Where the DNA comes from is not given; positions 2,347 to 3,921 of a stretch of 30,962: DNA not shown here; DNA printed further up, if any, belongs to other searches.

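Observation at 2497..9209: Two complete, different class I ribonucleotide reductases in direct tandem (Mn-type class Id-like, then Fe/Tyr class Ia)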

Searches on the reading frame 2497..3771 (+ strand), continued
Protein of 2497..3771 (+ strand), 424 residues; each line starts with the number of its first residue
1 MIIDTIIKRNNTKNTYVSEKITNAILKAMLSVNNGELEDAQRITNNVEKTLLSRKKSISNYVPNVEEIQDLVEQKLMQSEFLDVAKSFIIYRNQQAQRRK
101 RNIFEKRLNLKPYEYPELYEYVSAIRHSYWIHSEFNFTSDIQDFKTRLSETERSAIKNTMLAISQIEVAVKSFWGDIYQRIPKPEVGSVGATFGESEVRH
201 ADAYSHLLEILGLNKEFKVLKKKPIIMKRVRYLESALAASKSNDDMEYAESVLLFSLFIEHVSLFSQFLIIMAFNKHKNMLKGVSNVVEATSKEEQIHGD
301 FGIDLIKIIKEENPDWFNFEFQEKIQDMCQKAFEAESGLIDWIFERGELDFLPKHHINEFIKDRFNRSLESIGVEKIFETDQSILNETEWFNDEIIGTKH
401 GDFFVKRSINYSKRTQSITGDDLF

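Call 75: list_cluster_members(proteins=[window:2497-3771:+, window:3774-5561:+, window:5783-6832:+, window:6852-9209:+])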
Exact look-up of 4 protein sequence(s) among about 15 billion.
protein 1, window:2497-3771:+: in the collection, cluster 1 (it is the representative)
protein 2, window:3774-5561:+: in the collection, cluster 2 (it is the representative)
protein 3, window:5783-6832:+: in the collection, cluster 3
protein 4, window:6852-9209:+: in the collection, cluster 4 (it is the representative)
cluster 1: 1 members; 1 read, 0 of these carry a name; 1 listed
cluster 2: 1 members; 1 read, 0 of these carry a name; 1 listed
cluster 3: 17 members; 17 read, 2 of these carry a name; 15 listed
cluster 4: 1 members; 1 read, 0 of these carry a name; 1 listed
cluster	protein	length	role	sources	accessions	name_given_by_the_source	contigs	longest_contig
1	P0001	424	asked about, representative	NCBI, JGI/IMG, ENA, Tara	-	-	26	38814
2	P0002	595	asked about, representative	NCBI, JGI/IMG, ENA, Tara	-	-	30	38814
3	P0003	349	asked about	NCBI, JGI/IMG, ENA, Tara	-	-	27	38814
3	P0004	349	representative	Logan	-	-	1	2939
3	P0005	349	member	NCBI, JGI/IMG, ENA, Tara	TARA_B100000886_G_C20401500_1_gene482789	strand:+ start:587 stop:1636 length:1050 start_codon:yes stop_codon:yes gene_type:complete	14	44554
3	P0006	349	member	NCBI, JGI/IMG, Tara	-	strand:+ start:103 stop:1152 length:1050 start_codon:yes stop_codon:yes gene_type:complete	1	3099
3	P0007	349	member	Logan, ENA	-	-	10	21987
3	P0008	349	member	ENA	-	-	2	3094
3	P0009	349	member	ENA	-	-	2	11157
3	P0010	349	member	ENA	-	-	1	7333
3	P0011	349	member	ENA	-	-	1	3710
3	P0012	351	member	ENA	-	-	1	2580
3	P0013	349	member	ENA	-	-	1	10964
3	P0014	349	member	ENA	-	-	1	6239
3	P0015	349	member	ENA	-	-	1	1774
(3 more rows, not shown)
